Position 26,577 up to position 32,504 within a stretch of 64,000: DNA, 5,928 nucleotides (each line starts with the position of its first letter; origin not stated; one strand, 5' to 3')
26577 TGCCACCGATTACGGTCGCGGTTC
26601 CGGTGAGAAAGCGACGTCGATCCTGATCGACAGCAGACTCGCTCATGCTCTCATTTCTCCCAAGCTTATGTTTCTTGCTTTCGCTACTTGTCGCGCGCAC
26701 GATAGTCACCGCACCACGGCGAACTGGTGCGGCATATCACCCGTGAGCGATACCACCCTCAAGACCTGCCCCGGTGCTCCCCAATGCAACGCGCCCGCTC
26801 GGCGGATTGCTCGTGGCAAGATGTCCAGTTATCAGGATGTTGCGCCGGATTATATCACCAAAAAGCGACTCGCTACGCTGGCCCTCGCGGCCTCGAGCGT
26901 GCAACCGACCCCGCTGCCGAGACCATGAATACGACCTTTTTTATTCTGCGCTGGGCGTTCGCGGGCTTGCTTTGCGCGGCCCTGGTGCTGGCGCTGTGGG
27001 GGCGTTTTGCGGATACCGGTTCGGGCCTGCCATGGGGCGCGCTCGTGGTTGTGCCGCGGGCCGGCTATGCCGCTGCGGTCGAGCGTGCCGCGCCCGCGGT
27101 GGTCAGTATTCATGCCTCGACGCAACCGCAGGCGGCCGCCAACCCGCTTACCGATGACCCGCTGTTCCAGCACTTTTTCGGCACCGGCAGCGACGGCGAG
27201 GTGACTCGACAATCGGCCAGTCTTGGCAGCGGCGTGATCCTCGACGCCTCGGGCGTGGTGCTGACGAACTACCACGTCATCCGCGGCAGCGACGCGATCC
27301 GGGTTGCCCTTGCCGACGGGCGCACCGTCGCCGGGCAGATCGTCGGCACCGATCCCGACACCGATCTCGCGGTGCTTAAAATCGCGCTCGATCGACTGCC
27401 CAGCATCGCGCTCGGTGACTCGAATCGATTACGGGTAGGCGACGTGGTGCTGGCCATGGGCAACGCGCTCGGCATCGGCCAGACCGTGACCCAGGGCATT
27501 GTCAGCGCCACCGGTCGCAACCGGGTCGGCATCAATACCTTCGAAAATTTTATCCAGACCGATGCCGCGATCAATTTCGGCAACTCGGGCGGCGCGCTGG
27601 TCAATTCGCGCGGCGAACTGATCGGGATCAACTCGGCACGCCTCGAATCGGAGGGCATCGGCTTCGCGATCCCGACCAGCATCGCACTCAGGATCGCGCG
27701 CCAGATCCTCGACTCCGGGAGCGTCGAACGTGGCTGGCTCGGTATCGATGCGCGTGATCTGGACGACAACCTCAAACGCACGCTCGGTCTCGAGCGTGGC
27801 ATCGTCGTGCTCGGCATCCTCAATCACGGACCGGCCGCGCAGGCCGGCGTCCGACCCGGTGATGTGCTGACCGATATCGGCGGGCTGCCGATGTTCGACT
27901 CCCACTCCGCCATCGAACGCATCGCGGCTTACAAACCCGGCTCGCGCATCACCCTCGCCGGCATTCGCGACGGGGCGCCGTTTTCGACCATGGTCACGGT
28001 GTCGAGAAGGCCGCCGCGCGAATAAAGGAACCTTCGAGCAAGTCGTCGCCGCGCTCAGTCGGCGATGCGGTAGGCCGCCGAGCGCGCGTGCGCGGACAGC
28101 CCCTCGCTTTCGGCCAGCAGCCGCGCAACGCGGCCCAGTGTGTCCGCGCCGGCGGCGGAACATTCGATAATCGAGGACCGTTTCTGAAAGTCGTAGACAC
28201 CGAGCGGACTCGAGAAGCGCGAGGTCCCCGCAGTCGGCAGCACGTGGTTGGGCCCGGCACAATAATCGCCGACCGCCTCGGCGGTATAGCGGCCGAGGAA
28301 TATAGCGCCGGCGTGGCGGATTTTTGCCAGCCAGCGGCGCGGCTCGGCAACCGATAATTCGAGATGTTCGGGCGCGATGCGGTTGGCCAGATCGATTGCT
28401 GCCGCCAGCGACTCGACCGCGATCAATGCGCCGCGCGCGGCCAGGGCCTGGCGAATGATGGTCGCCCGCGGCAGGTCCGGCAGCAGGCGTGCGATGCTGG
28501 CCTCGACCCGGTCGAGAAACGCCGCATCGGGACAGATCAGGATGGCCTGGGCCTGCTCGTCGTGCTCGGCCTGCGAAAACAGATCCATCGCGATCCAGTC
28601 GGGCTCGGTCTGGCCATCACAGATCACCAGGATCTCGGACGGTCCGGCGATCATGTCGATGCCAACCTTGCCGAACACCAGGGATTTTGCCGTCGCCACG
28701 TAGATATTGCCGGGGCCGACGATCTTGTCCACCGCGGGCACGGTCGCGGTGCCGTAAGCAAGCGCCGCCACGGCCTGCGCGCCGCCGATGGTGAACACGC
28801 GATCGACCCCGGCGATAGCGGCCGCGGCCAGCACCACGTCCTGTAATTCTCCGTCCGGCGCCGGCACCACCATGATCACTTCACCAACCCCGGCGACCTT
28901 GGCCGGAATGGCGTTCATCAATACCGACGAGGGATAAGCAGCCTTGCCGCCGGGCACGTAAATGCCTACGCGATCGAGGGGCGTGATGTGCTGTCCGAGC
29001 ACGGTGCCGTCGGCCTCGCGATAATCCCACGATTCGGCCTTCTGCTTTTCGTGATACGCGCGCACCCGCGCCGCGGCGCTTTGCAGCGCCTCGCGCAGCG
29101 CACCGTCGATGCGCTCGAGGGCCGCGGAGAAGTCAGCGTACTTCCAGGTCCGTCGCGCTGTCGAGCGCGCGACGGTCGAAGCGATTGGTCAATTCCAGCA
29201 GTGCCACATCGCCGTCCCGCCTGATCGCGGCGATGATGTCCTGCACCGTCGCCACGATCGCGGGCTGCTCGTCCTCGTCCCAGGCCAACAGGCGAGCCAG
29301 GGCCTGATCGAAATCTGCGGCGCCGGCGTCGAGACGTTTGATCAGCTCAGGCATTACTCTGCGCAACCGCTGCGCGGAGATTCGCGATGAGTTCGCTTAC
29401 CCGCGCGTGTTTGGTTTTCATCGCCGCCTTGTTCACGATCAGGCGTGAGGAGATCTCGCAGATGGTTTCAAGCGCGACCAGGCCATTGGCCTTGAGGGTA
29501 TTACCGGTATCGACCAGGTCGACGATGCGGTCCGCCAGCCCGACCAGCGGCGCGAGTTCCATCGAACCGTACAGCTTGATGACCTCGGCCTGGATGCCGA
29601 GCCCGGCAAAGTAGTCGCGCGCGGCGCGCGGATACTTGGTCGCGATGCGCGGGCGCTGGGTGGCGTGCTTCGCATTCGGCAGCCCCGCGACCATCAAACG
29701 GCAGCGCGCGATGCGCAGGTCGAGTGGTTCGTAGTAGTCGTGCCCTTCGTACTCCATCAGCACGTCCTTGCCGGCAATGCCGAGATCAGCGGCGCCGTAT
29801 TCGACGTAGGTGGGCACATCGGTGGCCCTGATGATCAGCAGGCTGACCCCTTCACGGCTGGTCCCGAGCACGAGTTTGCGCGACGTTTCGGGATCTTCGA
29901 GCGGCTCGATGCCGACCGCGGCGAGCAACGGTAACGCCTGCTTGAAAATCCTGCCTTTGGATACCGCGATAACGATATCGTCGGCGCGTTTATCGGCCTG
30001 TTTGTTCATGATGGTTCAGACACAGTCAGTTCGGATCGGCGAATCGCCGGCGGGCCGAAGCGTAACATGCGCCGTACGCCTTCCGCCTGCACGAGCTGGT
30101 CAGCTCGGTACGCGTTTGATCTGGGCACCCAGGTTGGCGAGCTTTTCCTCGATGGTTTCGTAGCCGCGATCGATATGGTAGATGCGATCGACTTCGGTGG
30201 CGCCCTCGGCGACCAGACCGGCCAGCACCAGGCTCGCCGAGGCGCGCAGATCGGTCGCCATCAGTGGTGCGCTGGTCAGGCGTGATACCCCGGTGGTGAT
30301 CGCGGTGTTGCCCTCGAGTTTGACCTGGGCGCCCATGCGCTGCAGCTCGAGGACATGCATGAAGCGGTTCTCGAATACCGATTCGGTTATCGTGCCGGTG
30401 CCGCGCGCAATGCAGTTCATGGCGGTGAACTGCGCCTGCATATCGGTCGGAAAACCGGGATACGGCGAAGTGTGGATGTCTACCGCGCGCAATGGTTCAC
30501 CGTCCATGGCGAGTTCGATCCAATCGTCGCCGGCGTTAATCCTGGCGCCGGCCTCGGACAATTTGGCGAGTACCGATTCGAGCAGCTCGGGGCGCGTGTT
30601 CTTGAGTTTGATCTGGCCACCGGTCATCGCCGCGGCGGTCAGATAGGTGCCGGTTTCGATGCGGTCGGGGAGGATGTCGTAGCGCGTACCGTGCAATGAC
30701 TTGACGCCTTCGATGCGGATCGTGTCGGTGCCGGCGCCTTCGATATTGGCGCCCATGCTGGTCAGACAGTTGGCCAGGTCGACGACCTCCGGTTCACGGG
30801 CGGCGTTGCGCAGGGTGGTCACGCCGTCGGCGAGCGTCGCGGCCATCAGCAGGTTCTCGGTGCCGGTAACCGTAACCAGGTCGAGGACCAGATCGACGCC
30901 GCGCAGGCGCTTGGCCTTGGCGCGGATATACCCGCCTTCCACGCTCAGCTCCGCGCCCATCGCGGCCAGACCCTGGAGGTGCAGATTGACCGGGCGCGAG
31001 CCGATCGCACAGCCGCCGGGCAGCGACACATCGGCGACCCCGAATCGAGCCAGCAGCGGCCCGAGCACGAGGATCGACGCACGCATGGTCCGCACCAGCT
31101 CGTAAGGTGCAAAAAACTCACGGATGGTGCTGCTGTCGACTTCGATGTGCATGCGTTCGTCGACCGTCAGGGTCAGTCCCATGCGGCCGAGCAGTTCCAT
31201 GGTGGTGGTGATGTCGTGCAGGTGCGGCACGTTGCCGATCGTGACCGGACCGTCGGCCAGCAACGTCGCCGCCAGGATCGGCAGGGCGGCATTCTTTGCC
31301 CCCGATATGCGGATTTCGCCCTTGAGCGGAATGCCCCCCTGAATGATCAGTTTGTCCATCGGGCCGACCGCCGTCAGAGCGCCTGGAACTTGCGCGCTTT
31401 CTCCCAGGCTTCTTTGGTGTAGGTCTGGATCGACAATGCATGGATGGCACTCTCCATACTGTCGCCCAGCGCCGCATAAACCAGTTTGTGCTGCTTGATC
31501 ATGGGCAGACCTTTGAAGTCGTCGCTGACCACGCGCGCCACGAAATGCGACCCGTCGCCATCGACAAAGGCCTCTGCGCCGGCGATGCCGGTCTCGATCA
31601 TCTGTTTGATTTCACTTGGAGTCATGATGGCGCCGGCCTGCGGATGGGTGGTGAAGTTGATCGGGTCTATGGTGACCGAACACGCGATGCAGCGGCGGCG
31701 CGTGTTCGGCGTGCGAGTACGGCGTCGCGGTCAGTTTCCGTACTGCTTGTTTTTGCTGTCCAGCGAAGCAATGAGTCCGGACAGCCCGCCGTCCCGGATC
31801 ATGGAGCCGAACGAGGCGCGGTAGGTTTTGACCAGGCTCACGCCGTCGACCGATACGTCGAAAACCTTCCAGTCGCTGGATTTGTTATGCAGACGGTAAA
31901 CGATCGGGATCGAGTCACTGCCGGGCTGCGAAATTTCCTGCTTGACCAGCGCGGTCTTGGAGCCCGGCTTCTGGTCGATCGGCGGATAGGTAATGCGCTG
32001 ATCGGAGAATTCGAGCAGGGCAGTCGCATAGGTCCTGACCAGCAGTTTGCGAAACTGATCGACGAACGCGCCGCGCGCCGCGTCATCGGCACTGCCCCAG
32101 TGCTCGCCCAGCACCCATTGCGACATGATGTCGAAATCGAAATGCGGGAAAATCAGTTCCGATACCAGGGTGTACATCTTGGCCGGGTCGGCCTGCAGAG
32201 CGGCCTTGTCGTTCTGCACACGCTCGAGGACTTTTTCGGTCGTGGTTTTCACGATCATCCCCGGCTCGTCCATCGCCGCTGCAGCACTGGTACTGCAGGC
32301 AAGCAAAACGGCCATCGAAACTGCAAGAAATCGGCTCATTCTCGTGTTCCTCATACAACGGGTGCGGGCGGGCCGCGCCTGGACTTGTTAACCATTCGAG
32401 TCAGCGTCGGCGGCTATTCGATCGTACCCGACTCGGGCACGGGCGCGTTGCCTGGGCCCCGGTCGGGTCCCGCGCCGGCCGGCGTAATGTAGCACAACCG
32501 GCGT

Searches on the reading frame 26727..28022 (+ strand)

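Call 54: search_protein_families(library=pfam, proteins=[window:26727-28022:+], max_evalue=0.00001)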
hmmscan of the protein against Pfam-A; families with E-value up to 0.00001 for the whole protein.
window:26727-28022:+ (432 aa): 5 families
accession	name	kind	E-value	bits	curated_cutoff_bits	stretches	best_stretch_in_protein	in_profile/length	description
PF13365.12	Trypsin_2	-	2.6e-33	116.2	27.6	1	167-301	1-144/144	Trypsin-like peptidase domain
PF00089.32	Trypsin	-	1.5e-18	67.8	20.6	1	164-318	24-214/220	Trypsin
PF13180.12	PDZ_2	-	4.1e-11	43.4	27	1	337-424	2-79/80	PDZ domain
PF17820.7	PDZ_6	-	3.8e-07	30.2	27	1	364-410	5-50/54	PDZ domain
PF00595.29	PDZ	-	6.3e-06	26.9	23.2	0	331-405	6-72/81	PDZ domain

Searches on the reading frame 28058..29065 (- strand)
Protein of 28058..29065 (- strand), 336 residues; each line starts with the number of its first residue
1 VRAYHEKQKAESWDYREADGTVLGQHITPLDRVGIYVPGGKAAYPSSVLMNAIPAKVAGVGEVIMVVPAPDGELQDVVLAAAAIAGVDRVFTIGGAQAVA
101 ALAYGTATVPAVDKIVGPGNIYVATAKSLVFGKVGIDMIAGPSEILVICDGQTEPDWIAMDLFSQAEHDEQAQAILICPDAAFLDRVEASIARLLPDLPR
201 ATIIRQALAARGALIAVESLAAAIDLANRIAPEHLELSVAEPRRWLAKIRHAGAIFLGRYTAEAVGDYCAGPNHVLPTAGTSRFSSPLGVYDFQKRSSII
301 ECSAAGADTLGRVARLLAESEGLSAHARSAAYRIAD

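Call 54: search_protein_families(library=pfam, proteins=[window:28058-29065:-], max_evalue=0.00001)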
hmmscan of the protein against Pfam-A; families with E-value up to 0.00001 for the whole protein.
window:28058-29065:- (336 aa): 1 family
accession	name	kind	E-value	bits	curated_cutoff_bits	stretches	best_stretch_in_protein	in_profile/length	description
PF00815.25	Histidinol_dh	-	2.5e-149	498.2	27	1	2-333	78-410/411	Histidinol dehydrogenase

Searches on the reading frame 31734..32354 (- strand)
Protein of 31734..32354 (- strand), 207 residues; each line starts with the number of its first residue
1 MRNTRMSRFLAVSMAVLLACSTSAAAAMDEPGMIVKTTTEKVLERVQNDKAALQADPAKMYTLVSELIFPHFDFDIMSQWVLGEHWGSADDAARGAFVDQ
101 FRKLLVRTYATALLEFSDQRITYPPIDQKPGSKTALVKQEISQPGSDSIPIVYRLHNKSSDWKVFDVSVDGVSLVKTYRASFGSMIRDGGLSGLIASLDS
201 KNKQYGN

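Call 55: search_protein_families(library=pfam, proteins=[window:31734-32354:-], max_evalue=0.00001)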
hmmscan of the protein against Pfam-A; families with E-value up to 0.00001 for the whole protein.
window:31734-32354:- (207 aa): 1 family
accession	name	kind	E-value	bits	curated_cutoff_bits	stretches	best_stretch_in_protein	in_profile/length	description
PF05494.18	MlaC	-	3.6e-53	180.2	26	1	37-199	2-165/166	MlaC protein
